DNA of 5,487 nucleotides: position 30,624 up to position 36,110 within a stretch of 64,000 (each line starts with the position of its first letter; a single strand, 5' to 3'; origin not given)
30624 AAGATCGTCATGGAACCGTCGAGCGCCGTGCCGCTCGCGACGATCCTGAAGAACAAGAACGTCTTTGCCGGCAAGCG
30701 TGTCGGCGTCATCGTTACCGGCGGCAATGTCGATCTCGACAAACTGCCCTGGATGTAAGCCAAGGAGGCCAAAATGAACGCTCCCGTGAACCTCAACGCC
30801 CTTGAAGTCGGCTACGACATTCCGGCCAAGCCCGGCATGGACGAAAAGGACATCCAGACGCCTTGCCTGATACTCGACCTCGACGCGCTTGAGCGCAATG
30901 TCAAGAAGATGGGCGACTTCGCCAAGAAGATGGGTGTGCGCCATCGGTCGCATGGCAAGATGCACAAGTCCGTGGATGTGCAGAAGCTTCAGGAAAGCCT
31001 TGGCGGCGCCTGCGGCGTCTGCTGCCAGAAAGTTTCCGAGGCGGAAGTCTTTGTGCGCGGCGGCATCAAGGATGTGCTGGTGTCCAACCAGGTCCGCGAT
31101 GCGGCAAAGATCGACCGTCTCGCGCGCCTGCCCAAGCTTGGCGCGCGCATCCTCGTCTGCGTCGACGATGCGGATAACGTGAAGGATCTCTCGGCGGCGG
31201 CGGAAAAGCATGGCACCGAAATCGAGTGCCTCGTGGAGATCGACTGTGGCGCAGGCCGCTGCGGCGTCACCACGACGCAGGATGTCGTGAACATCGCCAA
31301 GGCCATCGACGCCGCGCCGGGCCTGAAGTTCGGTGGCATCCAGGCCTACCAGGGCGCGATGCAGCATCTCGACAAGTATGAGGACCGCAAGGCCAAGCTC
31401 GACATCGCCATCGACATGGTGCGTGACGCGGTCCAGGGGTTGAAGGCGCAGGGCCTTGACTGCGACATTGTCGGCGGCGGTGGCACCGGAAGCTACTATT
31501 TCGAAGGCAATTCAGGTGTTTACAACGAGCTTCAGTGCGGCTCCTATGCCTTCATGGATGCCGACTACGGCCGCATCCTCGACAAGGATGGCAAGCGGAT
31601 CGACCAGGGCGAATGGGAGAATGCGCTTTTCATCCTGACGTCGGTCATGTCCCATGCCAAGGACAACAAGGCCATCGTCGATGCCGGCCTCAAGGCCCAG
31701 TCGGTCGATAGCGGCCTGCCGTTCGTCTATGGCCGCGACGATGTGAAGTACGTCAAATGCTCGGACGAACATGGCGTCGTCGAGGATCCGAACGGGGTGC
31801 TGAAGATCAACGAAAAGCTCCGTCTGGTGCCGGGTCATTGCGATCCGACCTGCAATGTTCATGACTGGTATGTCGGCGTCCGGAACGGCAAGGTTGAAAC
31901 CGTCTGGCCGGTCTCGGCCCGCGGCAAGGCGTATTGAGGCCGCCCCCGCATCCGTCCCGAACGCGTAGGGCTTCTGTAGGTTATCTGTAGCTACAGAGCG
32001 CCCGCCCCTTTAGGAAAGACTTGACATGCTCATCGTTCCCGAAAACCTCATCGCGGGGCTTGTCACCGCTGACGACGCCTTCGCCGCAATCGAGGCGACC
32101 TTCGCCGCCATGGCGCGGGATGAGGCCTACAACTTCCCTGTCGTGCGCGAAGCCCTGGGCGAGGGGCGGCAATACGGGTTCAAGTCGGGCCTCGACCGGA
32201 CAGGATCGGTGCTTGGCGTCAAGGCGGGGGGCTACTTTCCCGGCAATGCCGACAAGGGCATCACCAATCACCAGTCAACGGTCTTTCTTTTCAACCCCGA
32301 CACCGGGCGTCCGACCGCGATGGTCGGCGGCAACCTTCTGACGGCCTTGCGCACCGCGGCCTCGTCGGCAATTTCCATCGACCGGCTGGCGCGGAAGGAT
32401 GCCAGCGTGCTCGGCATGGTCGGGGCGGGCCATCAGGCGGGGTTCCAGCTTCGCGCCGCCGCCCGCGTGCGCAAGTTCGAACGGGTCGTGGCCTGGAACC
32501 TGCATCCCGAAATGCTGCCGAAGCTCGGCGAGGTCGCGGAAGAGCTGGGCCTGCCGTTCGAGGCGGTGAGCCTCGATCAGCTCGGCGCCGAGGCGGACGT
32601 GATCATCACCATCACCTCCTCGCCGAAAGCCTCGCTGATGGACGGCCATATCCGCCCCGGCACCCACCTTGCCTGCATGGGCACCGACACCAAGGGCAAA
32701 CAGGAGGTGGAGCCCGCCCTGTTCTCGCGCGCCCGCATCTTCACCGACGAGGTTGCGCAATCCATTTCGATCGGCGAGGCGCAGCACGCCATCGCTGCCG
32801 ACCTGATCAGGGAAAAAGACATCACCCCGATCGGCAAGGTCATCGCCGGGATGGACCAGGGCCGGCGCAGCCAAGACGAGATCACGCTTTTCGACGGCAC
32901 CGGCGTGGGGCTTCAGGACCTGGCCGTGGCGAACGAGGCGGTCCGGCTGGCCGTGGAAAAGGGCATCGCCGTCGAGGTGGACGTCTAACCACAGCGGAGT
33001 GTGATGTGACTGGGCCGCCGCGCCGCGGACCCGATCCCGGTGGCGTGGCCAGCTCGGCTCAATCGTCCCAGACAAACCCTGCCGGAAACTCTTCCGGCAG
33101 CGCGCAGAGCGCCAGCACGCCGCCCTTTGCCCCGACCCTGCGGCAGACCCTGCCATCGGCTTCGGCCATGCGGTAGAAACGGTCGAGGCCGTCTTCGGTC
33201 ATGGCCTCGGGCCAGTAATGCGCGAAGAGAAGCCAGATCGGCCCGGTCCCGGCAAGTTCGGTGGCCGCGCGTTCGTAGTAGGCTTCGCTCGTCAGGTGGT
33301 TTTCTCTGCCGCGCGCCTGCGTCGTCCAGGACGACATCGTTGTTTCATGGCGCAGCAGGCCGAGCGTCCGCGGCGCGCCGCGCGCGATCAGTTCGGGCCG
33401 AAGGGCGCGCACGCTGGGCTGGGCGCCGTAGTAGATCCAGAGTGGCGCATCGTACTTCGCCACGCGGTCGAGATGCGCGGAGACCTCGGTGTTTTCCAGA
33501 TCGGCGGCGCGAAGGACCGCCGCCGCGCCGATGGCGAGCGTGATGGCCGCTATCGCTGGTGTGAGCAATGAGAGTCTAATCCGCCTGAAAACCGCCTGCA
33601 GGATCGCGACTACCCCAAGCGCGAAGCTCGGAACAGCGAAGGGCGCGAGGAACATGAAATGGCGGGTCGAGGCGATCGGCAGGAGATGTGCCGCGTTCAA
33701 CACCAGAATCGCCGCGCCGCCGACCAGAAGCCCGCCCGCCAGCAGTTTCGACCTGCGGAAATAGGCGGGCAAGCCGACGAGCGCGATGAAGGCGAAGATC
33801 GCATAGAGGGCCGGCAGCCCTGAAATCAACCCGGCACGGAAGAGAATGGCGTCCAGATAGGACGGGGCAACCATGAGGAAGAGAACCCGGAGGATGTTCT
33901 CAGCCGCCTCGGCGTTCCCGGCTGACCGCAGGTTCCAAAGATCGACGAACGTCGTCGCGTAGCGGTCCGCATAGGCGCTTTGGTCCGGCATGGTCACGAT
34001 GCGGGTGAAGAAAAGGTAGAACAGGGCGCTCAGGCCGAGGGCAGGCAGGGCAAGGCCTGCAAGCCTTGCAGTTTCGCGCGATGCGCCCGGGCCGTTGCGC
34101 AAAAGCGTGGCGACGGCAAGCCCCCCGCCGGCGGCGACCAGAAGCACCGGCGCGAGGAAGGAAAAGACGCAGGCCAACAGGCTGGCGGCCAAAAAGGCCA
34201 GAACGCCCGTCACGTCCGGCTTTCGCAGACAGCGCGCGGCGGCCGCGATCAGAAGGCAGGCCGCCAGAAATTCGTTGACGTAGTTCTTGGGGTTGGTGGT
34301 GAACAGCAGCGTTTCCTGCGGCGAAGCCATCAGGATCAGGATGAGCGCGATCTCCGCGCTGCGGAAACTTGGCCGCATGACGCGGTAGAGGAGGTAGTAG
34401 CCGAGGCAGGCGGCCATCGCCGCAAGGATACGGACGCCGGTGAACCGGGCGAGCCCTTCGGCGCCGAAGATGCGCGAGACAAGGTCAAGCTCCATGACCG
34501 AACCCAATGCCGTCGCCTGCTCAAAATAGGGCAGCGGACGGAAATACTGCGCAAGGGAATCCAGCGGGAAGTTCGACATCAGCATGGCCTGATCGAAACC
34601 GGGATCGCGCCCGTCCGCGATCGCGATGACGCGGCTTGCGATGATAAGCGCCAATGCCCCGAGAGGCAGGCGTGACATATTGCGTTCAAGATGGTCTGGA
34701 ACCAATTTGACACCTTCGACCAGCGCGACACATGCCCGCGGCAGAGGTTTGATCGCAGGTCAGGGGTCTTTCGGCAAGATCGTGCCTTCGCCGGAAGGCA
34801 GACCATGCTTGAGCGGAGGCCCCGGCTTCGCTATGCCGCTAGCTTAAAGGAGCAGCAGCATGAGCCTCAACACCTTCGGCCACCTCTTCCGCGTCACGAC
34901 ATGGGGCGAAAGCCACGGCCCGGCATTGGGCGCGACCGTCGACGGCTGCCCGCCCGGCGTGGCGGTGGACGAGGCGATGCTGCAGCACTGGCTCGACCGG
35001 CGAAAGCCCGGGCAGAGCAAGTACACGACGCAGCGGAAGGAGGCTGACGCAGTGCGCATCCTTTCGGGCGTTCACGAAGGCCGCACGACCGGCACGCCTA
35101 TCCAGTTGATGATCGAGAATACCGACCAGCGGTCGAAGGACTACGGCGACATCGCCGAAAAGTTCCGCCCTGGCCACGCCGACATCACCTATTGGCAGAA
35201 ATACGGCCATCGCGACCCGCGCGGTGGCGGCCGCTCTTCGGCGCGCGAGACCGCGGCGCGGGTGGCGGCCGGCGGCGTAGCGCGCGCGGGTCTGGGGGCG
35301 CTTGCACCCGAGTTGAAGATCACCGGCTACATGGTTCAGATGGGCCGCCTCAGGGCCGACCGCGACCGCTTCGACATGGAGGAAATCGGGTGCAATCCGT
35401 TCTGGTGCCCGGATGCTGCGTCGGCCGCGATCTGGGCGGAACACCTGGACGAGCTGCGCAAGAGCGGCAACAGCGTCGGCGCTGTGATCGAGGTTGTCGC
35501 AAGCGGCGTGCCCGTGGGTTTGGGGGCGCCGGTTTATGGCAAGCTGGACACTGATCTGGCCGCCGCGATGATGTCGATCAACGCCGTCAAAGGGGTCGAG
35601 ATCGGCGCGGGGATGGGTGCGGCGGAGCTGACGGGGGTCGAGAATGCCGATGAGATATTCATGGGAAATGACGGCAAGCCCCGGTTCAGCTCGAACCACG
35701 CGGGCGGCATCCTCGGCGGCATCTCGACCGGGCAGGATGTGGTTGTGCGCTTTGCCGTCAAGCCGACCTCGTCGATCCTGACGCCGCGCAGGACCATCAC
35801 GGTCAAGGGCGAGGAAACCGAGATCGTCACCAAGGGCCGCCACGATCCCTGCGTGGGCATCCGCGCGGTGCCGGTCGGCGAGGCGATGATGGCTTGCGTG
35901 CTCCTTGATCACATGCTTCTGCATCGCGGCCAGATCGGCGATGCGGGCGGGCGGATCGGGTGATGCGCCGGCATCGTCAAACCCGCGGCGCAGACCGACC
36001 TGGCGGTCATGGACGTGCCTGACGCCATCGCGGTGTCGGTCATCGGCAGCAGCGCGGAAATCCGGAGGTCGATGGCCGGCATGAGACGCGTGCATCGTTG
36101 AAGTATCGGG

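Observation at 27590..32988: Complete beta-hydroxyaspartate-cycle cluster (bhcR / bhcABCD) for carbon-conserving glyoxylate assimilation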

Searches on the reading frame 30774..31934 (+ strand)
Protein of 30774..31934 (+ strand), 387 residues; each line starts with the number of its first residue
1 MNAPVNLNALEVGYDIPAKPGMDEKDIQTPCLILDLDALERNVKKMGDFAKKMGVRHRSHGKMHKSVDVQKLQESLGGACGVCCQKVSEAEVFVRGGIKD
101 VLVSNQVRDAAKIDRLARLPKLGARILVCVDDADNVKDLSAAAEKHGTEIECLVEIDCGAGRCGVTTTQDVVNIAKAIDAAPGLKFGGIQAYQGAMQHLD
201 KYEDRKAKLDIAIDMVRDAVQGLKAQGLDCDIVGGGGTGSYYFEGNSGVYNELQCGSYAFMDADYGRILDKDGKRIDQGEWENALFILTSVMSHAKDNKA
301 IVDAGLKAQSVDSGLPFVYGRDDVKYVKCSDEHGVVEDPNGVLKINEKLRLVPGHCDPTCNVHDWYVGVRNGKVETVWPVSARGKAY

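Call 6: search_protein_families(library=ncbifam, proteins=[window:30774-31934:+])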
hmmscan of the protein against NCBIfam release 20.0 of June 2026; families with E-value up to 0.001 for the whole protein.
window:30774-31934:+ (387 aa): 2 families
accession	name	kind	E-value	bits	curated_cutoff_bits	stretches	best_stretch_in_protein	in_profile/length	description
NF045642.2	HdxyAspAldBhcC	equivalog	2.3e-232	770.9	690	1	1-387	1-387/387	3-hydroxy-D-aspartate aldolase BhcC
TIGR00492.1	alr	equivalog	3.4e-05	22.9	168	1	33-226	6-191/369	alanine racemase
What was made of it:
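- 30774..31937 (+): bhcC, 3-hydroxy-D-aspartate aldolase (387 aa). NF045642 scores 770.9 bits against a cut-off of 690 (call 6).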

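Call 7: search_protein_families(library=pfam, proteins=[window:30774-31934:+])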
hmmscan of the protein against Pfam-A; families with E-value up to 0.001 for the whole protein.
window:30774-31934:+ (387 aa): 2 families
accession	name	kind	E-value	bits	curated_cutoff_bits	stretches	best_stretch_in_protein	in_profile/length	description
PF01168.26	Ala_racemase_N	-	9e-26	91.4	24.1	1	35-262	2-218/220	Alanine racemase, N-terminal domain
PF14031.13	D-ser_dehydrat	-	1.6e-19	70.8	22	1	284-369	1-97/97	Putative serine dehydratase domain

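Call 10: search_solved_structures(query=window:30774-31934:+, show_alignments=1, max_evalue=1e-10)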
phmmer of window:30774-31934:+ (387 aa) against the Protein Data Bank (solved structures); distinct sequences matched with E-value up to 1e-10: 10.
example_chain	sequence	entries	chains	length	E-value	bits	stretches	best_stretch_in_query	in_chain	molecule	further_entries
6qkb_A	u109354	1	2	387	4.5e-214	714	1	1-387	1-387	D-3-hydroxyaspartate aldolase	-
7dib_A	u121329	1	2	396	3e-99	335.9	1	16-385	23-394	D-threonine aldolase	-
4v15_A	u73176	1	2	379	2.4e-91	309.9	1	17-384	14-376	D-THREONINE ALDOLASE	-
7yqa_A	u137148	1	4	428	1.6e-89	304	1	17-384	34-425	D-threonine aldolase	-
4pb3_A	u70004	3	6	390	1.4e-25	93.4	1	27-332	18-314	D-threo-3-hydroxyaspartate dehydratase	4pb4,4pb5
3wqg_A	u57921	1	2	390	1.5e-25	93.3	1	27-334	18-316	D-threo-3-hydroxyaspartate dehydratase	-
3wqc_A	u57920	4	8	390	1.5e-25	93.3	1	27-334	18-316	D-threo-3-hydroxyaspartate dehydratase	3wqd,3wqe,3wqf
3anu_A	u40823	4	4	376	4.7e-22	81.8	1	27-379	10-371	D-serine dehydratase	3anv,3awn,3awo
3llx_A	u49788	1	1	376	4.8e-16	62.1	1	28-370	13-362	Predicted amino acid aldolase or racemase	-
3gwq_A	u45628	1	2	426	9.7e-13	51.2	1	24-237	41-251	D-serine deaminase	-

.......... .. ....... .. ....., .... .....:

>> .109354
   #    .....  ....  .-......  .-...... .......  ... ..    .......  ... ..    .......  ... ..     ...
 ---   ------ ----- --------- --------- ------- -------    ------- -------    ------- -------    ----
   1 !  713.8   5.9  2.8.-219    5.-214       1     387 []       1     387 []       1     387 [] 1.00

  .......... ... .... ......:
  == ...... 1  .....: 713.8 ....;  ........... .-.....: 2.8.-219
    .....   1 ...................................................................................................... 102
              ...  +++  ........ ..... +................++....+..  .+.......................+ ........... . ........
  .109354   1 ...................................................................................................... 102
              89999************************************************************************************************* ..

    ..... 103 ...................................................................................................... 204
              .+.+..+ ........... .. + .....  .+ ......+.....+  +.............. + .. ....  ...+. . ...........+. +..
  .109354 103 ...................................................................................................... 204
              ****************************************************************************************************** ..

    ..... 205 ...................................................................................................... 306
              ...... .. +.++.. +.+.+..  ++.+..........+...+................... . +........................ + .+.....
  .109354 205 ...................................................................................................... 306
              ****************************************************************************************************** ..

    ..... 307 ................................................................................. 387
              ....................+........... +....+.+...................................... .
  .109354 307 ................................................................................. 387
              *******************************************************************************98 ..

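Call 15: find_related_loci(query=window:30774-31934:+, collection=genome_contigs, flank=8000)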
Query window:30774-31934:+ (387 aa) in genome_contigs; peptide patterns used: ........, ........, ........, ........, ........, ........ (x = any residue, [..] = any of these).
600 stretches matched a pattern (row limit reached: there are more); 588 encode a relative of the query (tblastn E <= 1e-3); the best 80 are kept; 80 distinct loci.
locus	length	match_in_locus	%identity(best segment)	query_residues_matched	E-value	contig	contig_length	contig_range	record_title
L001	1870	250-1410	89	1-387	0e+0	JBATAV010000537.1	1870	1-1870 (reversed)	MAG: Paracoccaceae bacterium isolate MFD10514_ilm_asm_bin20 k127_65320, whole genome shotgun sequence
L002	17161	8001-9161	88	1-387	0e+0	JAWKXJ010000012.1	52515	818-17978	MAG: Paracoccaceae bacterium isolate BC2.130 BC2.130.fa-12, whole genome shotgun sequence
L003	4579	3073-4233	87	1-387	0e+0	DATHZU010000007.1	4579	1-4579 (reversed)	MAG TPA_asm: Thermohalobaculum sp. isolate SMAG_U16246 k141_252876, whole genome shotgun sequence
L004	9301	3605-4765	88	1-387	0e+0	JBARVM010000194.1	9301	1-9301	MAG: Paracoccaceae bacterium isolate MFD12160_ilm_asm_bin7 k127_57802, whole genome shotgun sequence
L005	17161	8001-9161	87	1-387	0e+0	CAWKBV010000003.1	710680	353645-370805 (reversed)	MAG: uncultured Alphaproteobacteria bacterium isolate MFD05442.bin.1.34 genome assembly, contig: contig_39881, whole gen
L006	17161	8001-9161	86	1-387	0e+0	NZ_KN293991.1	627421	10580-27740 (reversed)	Roseovarius mucosus DSM 17069 Rosmu_scaffold17, whole genome shotgun sequence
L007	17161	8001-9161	86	1-387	0e+0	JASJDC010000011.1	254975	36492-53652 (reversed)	MAG: Alphaproteobacteria bacterium isolate MO_167.B55 MO_167.c_145, whole genome shotgun sequence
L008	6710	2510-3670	86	1-387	0e+0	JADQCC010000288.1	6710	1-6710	MAG: Roseovarius sp. isolate Soudan_10 NODE_2796_length_6710_cov_8.716604, whole genome shotgun sequence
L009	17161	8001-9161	86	1-387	0e+0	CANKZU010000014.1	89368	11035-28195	uncultured Aurantimonas sp. isolate 3-561.fasta genome assembly, contig: NODE_14, whole genome shotgun sequence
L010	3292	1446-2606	86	1-387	0e+0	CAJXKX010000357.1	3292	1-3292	MAG TPA_asm: uncultured Roseovarius sp. isolate SRR6201692_bin.19_MetaBAT_v2.12.1_MAG genome assembly, contig: NODE_4961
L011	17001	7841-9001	85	1-387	0e+0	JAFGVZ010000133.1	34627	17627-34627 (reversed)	MAG: Rhodobacteraceae bacterium isolate ZodW_Metabat.191 k87_9676986, whole genome shotgun sequence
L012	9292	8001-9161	86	1-387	0e+0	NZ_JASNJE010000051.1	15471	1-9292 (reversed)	Sedimentitalea xiamensis strain JM2-8 NODE_51_length_15471_cov_63.603648, whole genome shotgun sequence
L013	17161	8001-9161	86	1-387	0e+0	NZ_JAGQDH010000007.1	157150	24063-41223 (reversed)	Roseovarius autotrophicus strain SHN287 NODE_7_length_157150_cov_55.396318, whole genome shotgun sequence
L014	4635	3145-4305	86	1-387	0e+0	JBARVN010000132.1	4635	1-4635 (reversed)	MAG: Albidovulum sp. isolate MFD12160_ilm_asm_bin5 k127_180717, whole genome shotgun sequence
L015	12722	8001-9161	85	1-387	0e+0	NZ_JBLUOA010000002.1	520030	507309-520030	Aliiroseovarius sp. YM-037 NODE_2_length_520030_cov_280.292478, whole genome shotgun sequence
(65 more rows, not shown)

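Call 46: find_encoding_contigs(protein=window:30774-31934:+, flank=3000, max_places=4)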
Protein window:30774-31934:+ (387 aa): no gene with exactly this product is on record in the collection.
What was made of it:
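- No experiment on this organism exists, and its identity is unknown; the exact BhcC sequence is not on record (call 46).
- Tried and rejected: An exact-sequence look-up of BhcC, meant to identify the source genome, found nothing on record (call 46).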

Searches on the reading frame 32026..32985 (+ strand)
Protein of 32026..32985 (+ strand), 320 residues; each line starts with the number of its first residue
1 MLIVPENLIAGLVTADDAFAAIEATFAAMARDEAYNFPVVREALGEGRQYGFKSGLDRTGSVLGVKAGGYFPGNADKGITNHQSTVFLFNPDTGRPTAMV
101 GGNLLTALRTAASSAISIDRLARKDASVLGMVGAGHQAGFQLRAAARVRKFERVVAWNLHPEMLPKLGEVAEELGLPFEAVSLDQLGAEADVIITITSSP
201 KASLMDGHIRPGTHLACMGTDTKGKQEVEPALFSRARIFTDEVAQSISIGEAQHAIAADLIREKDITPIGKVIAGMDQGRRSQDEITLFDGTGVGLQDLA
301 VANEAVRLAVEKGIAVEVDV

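Call 6: search_protein_families(library=ncbifam, proteins=[window:32026-32985:+])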
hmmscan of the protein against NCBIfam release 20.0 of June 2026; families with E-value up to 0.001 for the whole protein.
window:32026-32985:+ (320 aa): 13 families
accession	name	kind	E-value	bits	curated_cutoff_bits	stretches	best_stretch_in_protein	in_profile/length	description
NF045643.1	ImmsucRedBhcD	equivalog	3e-167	555.8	500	1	1-320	1-321/321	iminosuccinate reductase BhcD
TIGR02371.1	ala_DH_arch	equivalog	2.5e-57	194.5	409.15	1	7-319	8-323/325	alanine dehydrogenase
NF006141.0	PRK08291.1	equivalog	3.1e-53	180.9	408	1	10-312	13-322/330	cyclodeaminase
TIGR02992.1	ectoine_eutC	equivalog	6.8e-48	163.4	471.65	1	3-311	3-318/326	ectoine utilization protein EutC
NF005296.0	PRK06823.1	equivalog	1.1e-47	162.6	438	1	1-306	1-310/315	ornithine cyclodeaminase family protein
NF004793.0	PRK06141.1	equivalog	2.2e-47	161.6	322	1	60-306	59-308/314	bifunctional Delta(1)-pyrroline-2-carboxylate/Delta(1)-piperideine-2-carboxylate reductase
NF006379.0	PRK08618.1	equivalog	6.9e-43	147.2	417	1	1-318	1-324/326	ornithine cyclodeaminase family protein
NF005762.1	PRK07589.1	equivalog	2.4e-36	125.3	350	1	71-316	73-316/334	ornithine cyclodeaminase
TIGR03944.1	dehyd_SbnB_fam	equivalog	1.9e-26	92.9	326.9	1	56-318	61-324/327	2,3-diaminopropionate biosynthesis protein SbnB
NF005603.0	PRK07340.1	equivalog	1.3e-24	87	266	1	71-307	72-301/307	delta(1)-pyrroline-2-carboxylate reductase family protein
NF004848.0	PRK06199.1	subfamily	1.9e-18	66.7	362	2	63-145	92-174/379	tyramine oxidase subunit B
NF045512.1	PyrPipCarbRedLhpI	equivalog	1.2e-15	57.4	400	1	72-305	69-293/298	bifunctional Delta(1)-pyrroline-2-carboxylate/Delta(1)-piperideine-2-carboxylate reductase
NF005011.0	PRK06407.1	subfamily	5.6e-11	42.2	337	1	85-305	78-295/302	ornithine cyclodeaminase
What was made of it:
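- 32026..32988 (+): bhcD, iminosuccinate reductase (320 aa). NF045643 scores 555.8 bits against a cut-off of 500 (call 6).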

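Call 7: search_protein_families(library=pfam, proteins=[window:32026-32985:+])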
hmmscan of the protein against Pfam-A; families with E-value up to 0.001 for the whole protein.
window:32026-32985:+ (320 aa): 1 family
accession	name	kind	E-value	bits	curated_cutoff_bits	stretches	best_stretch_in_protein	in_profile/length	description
PF02423.21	OCD_Mu_crystall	-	2.4e-57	194.8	24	1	18-303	20-304/314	Ornithine cyclodeaminase/mu-crystallin family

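Call 11: search_solved_structures(query=window:32026-32985:+, show_alignments=1, max_evalue=1e-20)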
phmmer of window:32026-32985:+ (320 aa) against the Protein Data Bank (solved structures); distinct sequences matched with E-value up to 1e-20: 10.
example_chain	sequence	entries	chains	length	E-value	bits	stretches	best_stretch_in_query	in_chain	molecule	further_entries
6rqa_A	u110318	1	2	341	3e-130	437.3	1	1-320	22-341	iminosuccinate reductase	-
1omo_A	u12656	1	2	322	4.1e-46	161.1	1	2-315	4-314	alanine dehydrogenase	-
1vll_A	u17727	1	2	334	4.7e-46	160.9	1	2-315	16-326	alanine dehydrogenase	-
6t3e_A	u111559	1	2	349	1.4e-35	126.5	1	59-319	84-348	DELTA1-pyrroline-2-carboxylate reductase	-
5yu0_A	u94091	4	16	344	2e-28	103.1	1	60-318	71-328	Lysine cyclodeaminase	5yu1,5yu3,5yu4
5gzi_B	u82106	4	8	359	2.3e-28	102.9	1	60-318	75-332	Lysine cyclodeaminase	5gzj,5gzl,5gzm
1u7h_A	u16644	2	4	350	7.3e-25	91.4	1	72-319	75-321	ornithine cyclodeaminase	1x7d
7rbp_A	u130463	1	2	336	1.6e-24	90.2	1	62-302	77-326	Ornithine cyclodeaminase/mu-crystallin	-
4bv8_A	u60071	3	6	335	1.3e-21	80.7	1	61-302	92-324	THIOMORPHOLINE-CARBOXYLATE DEHYDROGENASE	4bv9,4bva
3hdj_A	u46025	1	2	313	4.5e-21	78.9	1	81-313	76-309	Probable ornithine cyclodeaminase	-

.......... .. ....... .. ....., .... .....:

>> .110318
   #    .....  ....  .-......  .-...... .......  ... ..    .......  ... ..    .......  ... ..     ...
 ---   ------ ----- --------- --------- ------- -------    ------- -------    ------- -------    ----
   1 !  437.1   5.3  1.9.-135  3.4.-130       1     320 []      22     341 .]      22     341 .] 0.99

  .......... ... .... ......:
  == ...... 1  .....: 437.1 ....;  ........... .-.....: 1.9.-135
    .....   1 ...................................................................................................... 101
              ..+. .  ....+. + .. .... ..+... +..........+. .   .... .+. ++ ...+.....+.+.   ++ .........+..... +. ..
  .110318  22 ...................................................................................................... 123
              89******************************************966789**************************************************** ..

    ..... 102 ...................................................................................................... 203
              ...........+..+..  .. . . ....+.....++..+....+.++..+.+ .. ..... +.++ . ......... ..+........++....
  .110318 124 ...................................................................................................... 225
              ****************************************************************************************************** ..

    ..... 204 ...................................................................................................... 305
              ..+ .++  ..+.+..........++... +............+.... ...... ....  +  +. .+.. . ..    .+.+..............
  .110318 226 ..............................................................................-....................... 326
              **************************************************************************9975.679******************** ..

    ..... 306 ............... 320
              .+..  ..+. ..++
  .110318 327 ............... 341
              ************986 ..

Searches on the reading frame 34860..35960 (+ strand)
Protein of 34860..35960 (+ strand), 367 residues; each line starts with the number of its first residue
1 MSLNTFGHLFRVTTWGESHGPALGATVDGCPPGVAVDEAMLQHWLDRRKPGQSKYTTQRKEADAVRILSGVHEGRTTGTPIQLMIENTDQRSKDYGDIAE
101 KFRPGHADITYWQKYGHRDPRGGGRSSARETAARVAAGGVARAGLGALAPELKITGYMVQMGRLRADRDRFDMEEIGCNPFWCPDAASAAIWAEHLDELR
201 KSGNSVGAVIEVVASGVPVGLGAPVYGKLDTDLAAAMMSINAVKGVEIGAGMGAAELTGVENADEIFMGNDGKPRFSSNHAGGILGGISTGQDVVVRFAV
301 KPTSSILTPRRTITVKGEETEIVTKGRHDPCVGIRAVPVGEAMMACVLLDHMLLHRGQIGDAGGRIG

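Call 24: search_protein_families(library=ncbifam, max_evalue=0.00001, proteins=[window:34860-35960:+])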
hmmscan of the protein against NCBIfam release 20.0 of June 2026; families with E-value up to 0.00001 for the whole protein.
window:34860-35960:+ (367 aa): 3 families
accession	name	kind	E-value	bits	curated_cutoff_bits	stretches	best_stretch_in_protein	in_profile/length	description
NF003793.1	PRK05382.1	equivalog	1.3e-147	491.1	321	1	11-353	1-343/344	chorismate synthase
TIGR00033.1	aroC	equivalog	1.1e-133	445.5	212.2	1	10-357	1-349/351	chorismate synthase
NF009113.0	PRK12463.1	equivalog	1.8e-56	191.8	799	1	11-351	2-363/390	chorismate synthase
